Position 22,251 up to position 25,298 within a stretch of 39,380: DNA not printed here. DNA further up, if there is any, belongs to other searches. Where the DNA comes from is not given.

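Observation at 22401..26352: Two-gene operon: DUF4143-type AAA+ ATPase followed by a PHP-phosphoesterase/SMC-like ATPase as a candidate undescribed defence pair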

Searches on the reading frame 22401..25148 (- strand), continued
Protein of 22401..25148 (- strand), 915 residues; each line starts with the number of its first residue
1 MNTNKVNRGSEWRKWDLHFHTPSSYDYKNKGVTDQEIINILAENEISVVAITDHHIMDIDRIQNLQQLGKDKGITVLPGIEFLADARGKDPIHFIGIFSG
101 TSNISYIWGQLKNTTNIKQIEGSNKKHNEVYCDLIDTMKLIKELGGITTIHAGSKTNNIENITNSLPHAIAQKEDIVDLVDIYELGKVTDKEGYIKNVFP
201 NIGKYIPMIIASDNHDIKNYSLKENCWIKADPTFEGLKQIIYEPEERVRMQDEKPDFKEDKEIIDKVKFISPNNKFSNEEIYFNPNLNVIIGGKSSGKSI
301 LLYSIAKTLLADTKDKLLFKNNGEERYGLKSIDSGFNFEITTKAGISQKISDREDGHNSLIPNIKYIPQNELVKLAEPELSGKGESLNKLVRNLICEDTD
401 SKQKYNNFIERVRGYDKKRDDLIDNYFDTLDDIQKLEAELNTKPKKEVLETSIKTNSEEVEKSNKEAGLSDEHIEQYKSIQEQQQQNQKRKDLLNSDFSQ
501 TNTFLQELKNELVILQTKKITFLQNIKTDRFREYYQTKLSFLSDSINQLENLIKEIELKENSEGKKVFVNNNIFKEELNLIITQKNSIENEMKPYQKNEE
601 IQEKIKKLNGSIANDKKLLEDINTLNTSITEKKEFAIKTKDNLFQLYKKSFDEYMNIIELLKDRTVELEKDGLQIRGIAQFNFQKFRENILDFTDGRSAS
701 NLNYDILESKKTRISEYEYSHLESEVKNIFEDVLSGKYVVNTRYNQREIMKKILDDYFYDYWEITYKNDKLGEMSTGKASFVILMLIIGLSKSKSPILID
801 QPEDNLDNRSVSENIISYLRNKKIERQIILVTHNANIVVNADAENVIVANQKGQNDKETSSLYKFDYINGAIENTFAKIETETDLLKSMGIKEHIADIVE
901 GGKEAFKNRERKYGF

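Call 71: fold_search(model_id=the predicted structure, library=pdb)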
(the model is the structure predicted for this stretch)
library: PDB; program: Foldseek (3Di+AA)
matches with E <= 10: 701; with E <= 0.001: 63
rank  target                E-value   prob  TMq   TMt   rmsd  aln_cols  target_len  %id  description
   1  3o0f                  5.7e-09  1.00  0.19  0.54   6.4       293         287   16  Crystal structure of a putative metal-dependent phosphoesterase (BAD_1165) from bifidobacterium adolescentis atcc 15703  (released 2010-08-25)
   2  7nyw_A                6.6e-09  1.00  0.25  0.32  26.1       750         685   12  Cryo-EM structure of the MukBEF-MatP-DNA head module (released 2021-07-07)
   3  7ug9                  1.2e-08  1.00  0.17  0.67   4.0       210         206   16  Crystal structure of RNase AM PHP domain (released 2022-08-31)
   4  9qxx_B                4.5e-08  1.00  0.19  0.23  39.2       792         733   11  JetABC DNA loaded state dimer (released 2025-10-01)
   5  3e0f                  5.7e-08  1.00  0.19  0.53   7.4       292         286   15  Crystal structure of a putative metal-dependent phosphoesterase (bad_1165) from bifidobacterium adolescentis atcc 15703  (released 2008-09-02)
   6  9etk                  7.0e-08  1.00  0.17  0.49   7.7       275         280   15  Crystal structure of Vibrio cholerae RNase AM (released 2024-09-11)
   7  9qxx_A                7.7e-08  1.00  0.19  0.23  38.6       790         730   11  JetABC DNA loaded state dimer (released 2025-10-01)
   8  8dk2_D                2.1e-07  1.00  0.19  0.23  40.8       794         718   11  CryoEM structure of Pseudomonas aeruginosa PA14 JetABC in an unclamped state trapped in ATP dependent dimeric form (released 2022-10-05)
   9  7zr1_C                3.0e-07  1.00  0.19  0.21  77.8       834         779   12  Chaetomium thermophilum Mre11-Rad50-Nbs1 complex bound to ATPyS (composite structure) (released 2023-01-11)
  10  2yb1                  6.3e-07  1.00  0.16  0.48   7.0       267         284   15  Structure of an amidohydrolase from Chromobacterium violaceum (EFI target EFI-500202) with bound Mn, AMP and phosphate. (released 2011-03-16)
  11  7nyw_B                1.0e-06  1.00  0.22  0.23  35.1       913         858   12  Cryo-EM structure of the MukBEF-MatP-DNA head module (released 2021-07-07)
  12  8dk2_C                1.1e-06  1.00  0.19  0.23  40.8       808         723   10  CryoEM structure of Pseudomonas aeruginosa PA14 JetABC in an unclamped state trapped in ATP dependent dimeric form (released 2022-10-05)
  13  9f5w_B                1.2e-06  1.00  0.20  0.32  27.8       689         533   12  Human condensin II - M18BP1 complex (released 2025-07-02)
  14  9qxu_B                1.6e-06  1.00  0.18  0.22  38.4       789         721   11  JetABC DNA loaded state monomer (open) (released 2025-10-01)
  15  4gx8_B                1.7e-06  1.00  0.17  0.45   4.5       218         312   16  Crystal structure of a DNA polymerase III alpha-epsilon chimera (released 2013-04-03)
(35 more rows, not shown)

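Call 74: search_protein_families(library=pfam, proteins=[L055:4324-5973:+, L091:5449-8004:+, L074:6613-7986:+, L089:10538-11788:+, L077:10943-12274:+, L040:5483-7912:+, L070:1997-4678:+, L074:10721-13729:+, L021:3617-7072:+, L046:2648-4018:+], max_evalue=0.00001)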
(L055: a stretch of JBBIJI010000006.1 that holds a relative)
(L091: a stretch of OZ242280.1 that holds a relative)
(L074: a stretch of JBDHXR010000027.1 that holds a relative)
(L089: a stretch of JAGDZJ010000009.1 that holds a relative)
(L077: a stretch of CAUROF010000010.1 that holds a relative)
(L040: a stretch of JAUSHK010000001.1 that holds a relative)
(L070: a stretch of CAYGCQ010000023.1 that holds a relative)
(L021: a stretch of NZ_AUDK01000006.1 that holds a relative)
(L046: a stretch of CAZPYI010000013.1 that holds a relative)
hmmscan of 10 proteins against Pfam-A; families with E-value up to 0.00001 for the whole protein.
L055:4324-5973:+ (549 aa): 1 family
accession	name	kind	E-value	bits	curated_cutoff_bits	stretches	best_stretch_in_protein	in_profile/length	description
PF01555.25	N6_N4_Mtase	-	5.2e-42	144.7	26.7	1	70-375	1-217/221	DNA methylase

L091:5449-8004:+ (851 aa): 1 family
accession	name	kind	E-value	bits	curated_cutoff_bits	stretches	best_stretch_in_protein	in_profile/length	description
PF01555.25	N6_N4_Mtase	-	4.7e-32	112.2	26.7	1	145-471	1-220/221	DNA methylase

L074:6613-7986:+ (457 aa): 1 family
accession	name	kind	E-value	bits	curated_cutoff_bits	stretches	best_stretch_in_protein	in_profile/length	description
PF01420.25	Methylase_S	-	6.8e-21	75.6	22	2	27-204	1-163/168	Type I restriction modification DNA specificity domain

L089:10538-11788:+ (416 aa): 2 families
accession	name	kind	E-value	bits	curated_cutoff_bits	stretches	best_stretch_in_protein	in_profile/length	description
PF04326.19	SLFN_AlbA_2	-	1e-20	74.9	25.3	1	24-138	1-117/118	Schlafen, AlbA_2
PF13749.12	HATPase_c_4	-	7.1e-16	58.4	26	1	329-413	3-88/89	Putative ATP-dependent DNA helicase recG C-terminal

L077:10943-12274:+ (443 aa): 6 families
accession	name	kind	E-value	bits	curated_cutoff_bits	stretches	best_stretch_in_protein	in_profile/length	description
PF04326.19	SLFN_AlbA_2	-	2.8e-20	73.5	25.3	1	6-123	1-118/118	Schlafen, AlbA_2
PF13749.12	HATPase_c_4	-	6.5e-16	58.5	26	1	278-343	3-70/89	Putative ATP-dependent DNA helicase recG C-terminal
PF01978.25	TrmB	-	3e-07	30.6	25.6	1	380-434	4-58/68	Sugar-specific transcriptional regulator TrmB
PF13412.12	HTH_24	-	3.3e-07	30.2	21.9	1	382-429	1-48/48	Winged helix-turn-helix DNA-binding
PF08279.18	HTH_11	-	3.6e-07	30.4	25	1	387-425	3-42/55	HTH domain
PF12802.13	MarR_2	-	2.3e-06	28.1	27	1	381-437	2-59/61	MarR family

L040:5483-7912:+ (809 aa): 4 families
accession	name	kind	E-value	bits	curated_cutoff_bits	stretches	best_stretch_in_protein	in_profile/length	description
PF02384.22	N6_Mtase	-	2.8e-53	181.7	20.4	1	136-432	4-290/311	N-6 DNA Methylase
PF01420.25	Methylase_S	-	3.1e-18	67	22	1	634-776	3-147/168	Type I restriction modification DNA specificity domain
PF07669.17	Eco57I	-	3.5e-07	30.9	25.3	1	255-345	69-165/171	Eco57I restriction-modification methylase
PF13847.12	Methyltransf_31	-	2.5e-06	27.7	27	1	175-269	2-82/145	Methyltransferase domain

L070:1997-4678:+ (893 aa): 1 family
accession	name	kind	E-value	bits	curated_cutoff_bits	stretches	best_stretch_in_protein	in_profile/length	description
PF04851.21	ResIII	-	1.6e-16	61.1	22.5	1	89-334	4-163/164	Type III restriction enzyme, res subunit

L074:10721-13729:+ (1002 aa): 5 families
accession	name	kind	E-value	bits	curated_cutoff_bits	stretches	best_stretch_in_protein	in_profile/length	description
PF18766.7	SWI2_SNF2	-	2.5e-26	93.1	26.7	1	280-432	1-145/221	SWI2/SNF2 ATPase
PF04851.21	ResIII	-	1.1e-14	55.2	22.5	1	277-432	4-152/164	Type III restriction enzyme, res subunit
PF04313.20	HSDR_N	-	2.3e-13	50.9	25.1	1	119-209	108-197/198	Type I restriction enzyme R protein N terminus (HSDR_N)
PF22679.2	T1R_D3-like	-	1.5e-11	45.3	27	1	641-706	87-156/158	Type I restriction enzyme subunit R domain 3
PF00270.35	DEAD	-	3.1e-10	40.5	26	1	289-482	12-164/167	DEAD/DEAH box helicase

L021:3617-7072:+ (1151 aa): 5 families
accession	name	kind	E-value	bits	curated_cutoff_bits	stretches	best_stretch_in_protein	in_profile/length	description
PF04851.21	ResIII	-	3.6e-37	128.2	22.5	1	363-526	4-163/164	Type III restriction enzyme, res subunit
PF08463.15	EcoEI_R_C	-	6.6e-25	88.5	24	1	997-1142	1-159/163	EcoEI R protein C-terminal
PF18766.7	SWI2_SNF2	-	7e-18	65.5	26.7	1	366-561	1-187/221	SWI2/SNF2 ATPase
PF00270.35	DEAD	-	4e-12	46.6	26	1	389-530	13-165/167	DEAD/DEAH box helicase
PF13643.11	DUF4145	-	7.7e-06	26.3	23.1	0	21-106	2-81/88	Domain of unknown function (DUF4145)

L046:2648-4018:+ (456 aa): 1 family
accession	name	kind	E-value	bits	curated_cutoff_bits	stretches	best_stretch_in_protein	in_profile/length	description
PF09903.14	DUF2130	-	6.9e-91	304.5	26.7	1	186-444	2-254/255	Uncharacterized protein conserved in bacteria (DUF2130)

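Call 79: search_protein_families(library=pfam, proteins=[L003:12781-13452:+, L003:13519-14868:+], max_evalue=0.001)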
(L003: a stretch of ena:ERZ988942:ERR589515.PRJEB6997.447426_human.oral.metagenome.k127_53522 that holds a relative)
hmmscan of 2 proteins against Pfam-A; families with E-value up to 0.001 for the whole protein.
L003:12781-13452:+ (223 aa): 0 families

L003:13519-14868:+ (449 aa): 0 families

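Call 84: search_protein_families(library=pfam, proteins=[P0059, P0088, P0036, P0038, P0043, P0041, P0123, P0129, P0143, P0133], max_evalue=0.01)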
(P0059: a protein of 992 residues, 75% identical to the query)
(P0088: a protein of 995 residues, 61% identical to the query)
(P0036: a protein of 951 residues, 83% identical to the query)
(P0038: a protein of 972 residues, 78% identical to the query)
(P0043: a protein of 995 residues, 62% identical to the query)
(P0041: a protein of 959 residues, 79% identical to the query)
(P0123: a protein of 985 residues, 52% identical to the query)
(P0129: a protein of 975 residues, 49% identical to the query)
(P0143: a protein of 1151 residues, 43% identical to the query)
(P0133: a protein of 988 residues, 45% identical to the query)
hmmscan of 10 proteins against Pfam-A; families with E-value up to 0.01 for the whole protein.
P0059 (992 aa): 0 families

P0088 (995 aa): 2 families
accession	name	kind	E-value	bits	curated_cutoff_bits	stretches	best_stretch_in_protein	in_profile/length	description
PF13476.12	AAA_23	-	2.7e-05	25.3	27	1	357-582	9-196/201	AAA domain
PF25199.1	nSTAND_NTPase5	-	0.0029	17.9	34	0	367-408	41-82/145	Novel STAND NTPase 5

P0036 (951 aa): 3 families
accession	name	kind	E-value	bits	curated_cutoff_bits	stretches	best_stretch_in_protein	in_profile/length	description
PF13175.12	AAA_15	-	0.0029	17.7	32.1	1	311-625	13-283/374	AAA ATPase domain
PF13476.12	AAA_23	-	0.005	17.9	27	1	311-502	9-199/201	AAA domain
PF22127.1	NtdA_N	-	0.0094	16.2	27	0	599-638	24-63/66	NTD biosynthesis operon protein NtdA, N-terminal domain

P0038 (972 aa): 2 families
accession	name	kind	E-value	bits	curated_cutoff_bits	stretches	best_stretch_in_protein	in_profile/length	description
PF13476.12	AAA_23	-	5e-05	24.5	27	1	330-522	9-199/201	AAA domain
PF02463.25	SMC_N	-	8.2e-05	22.6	40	1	628-908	81-216/220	RecF/RecN/SMC N terminal domain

P0043 (995 aa): 0 families

P0041 (959 aa): 2 families
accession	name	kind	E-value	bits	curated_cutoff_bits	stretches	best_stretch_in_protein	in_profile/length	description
PF13476.12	AAA_23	-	0.00017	22.7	27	1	318-510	9-199/201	AAA domain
PF02463.25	SMC_N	-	0.00033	20.6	40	0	605-896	135-216/220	RecF/RecN/SMC N terminal domain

P0123 (985 aa): 2 families
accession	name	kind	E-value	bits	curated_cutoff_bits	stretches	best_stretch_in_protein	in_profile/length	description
PF13476.12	AAA_23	-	2.6e-05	25.4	27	1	351-570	13-196/201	AAA domain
PF02463.25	SMC_N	-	6.5e-05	22.9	40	1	353-921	20-216/220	RecF/RecN/SMC N terminal domain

P0129 (975 aa): 3 families
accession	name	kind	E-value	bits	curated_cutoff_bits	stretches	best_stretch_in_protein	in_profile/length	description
PF13304.12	AAA_21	-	8.8e-08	33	27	1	589-898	43-303/304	AAA domain, putative AbiEii toxin, Type IV TA system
PF02463.25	SMC_N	-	2.2e-07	31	40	1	637-912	135-216/220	RecF/RecN/SMC N terminal domain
PF04048.20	Sec8_N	-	0.0083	16.5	26.8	1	664-727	70-132/142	Exocyst complex component Sec8 N-terminal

P0143 (1151 aa): 3 families
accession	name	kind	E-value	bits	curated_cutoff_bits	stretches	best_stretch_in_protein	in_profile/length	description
PF13772.11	AIG2_2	-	1.1e-11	45.5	27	1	60-140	2-83/83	AIG2-like family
PF06094.17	GGACT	-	2.6e-05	25.2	22.8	1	3-116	1-115/120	Gamma-glutamyl cyclotransferase, AIG2-like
PF13173.12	AAA_14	-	0.0047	17.4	27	0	528-572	3-46/129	AAA domain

P0133 (988 aa): 2 families
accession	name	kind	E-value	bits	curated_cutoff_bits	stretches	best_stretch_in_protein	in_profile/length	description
PF02463.25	SMC_N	-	7.9e-08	32.4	40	1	648-924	113-216/220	RecF/RecN/SMC N terminal domain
PF13304.12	AAA_21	-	6.5e-05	23.6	27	1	670-910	41-303/304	AAA domain, putative AbiEii toxin, Type IV TA system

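Call 86: search_dna_similar(query=window:22401-25148:-, collection=plasmids, mode=protein, max_rows=15, max_evalue=1e-10)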
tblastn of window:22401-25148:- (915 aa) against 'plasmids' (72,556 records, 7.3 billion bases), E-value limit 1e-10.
Records with a match: 970; places in all: 1021; records where one place covers at least 80% of the query: 0.
Best place of each record, by identity: <60% 970.
By first word of the organism name: Klebsiella 320; Escherichia 287; Enterobacter 56; Salmonella 31; Citrobacter 28; Serratia 20; Staphylococcus 19; Raoultella 17; Yersinia 17; Listeria 16; and 51 more.
By predicted mobility (MOB-suite, as given by PLSDB): conjugative 721; non-mobilizable 149; mobilizable 100.
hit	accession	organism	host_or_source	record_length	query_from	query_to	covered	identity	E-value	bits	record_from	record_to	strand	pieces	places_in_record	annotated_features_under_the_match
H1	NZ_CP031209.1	Levilactobacillus brevis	-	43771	6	914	73%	35.2%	4e-40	302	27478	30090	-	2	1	TrlF family AAA-like ATPase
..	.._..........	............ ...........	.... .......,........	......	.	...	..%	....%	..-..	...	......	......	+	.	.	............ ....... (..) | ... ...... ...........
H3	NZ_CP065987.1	Lactococcus lactis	-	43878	7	913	77%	31.0%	8e-43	271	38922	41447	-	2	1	TrlF family AAA-like ATPase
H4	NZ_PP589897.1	Lactococcus sp.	Bacterial culture,Dairy environment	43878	7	913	77%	31.0%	8e-43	271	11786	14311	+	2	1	TrlF family AAA-like ATPase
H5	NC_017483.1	Lactococcus lactis subsp. lactis CV56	Homo sapiens,vagina of healthy women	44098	7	913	77%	31.0%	9e-43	271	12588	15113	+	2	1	TrlF family AAA-like ATPase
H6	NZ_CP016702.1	Lactococcus lactis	Single cell,Dairy fermentation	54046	7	913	77%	31.0%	9e-43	271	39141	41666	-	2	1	TrlF family AAA-like ATPase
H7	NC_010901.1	Lactococcus lactis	-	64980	7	913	77%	30.8%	7e-43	266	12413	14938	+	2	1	TrlF family AAA-like ATPase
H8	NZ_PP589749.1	Lactococcus sp.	Bacterial culture,Dairy environment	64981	7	913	77%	30.8%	7e-43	266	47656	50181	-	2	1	TrlF family AAA-like ATPase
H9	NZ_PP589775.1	Lactococcus sp.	Bacterial culture,Dairy environment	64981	7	913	77%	30.8%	7e-43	266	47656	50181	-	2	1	TrlF family AAA-like ATPase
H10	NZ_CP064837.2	Lactococcus lactis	Whole organism,Dairy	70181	7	913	77%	30.8%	7e-43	266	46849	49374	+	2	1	TrlF family AAA-like ATPase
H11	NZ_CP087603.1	Lactococcus lactis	Cell culture,Raw cow milk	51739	1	915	62%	34.2%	8e-34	284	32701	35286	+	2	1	TrlF family AAA-like ATPase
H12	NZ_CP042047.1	Staphylococcus aureus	retail beef liver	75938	1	913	62%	34.2%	2e-47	276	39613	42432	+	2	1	TrlF family AAA-like ATPase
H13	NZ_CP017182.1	Enterobacter kobei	Homo sapiens,blood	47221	9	915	61%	34.3%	3e-36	273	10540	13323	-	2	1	TrlF family AAA-like ATPase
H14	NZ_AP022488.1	Citrobacter portucalensis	-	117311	9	915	61%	34.3%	3e-36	273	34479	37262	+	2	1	TrlF family AAA-like ATPase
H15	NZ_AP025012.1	Raoultella ornithinolytica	-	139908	9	915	61%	34.2%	5e-37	276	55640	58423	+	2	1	TrlF family AAA-like ATPase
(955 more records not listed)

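Call 87: search_dna_similar(query=window:22401-25148:-, collection=phages, mode=protein, max_rows=10, max_evalue=1e-10)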
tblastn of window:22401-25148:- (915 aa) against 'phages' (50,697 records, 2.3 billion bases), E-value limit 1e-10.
Records with a match: 7; places in all: 7; records where one place covers at least 80% of the query: 0.
Best place of each record, by identity: <60% 7.
By first word of the organism name: Listeria 2; Yersinia 2; Microcystis 1; Vibrio 1; Streptococcus 1.
By host as written in the record: Listeria monocytogenes 2; Yersinia enterocolitica 2; Microcystis wesenbergii 1; Vibrio cyclitrophicus 10N.286.54.E11 1; Streptococcus suis ZKB4 1.
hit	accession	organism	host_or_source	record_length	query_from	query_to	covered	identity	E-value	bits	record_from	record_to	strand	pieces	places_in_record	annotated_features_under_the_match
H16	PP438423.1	Microcystis phage Mwe-JY31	Microcystis wesenbergii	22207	769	915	16%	52.4%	3e-35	152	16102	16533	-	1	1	hypothetical protein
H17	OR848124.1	Listeria phage LM 4-14-1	Listeria monocytogenes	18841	8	305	33%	25.6%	8e-15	86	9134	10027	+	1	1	record has no annotation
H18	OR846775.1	Listeria phage LM 4-11-1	Listeria monocytogenes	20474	8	305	33%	25.6%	8e-15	86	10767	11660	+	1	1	record has no annotation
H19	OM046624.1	Yersinia phage vB_YenM_42.18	Yersinia enterocolitica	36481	771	913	16%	35.9%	2e-11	74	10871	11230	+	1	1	chromosome partition protein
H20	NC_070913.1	Yersinia phage vB_YenM_42.18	Yersinia enterocolitica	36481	771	913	16%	35.9%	2e-11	74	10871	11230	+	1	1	chromosome partition protein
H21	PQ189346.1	Vibrio phage 10N.286.54.E11_PE001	Vibrio cyclitrophicus 10N.286.54.E11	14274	771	915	16%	33.8%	3e-12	77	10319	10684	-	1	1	hypothetical protein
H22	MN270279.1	Streptococcus phage phi-SsuZKB4_rum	Streptococcus suis ZKB4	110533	763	913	17%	31.8%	3e-12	77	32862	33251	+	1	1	hypothetical protein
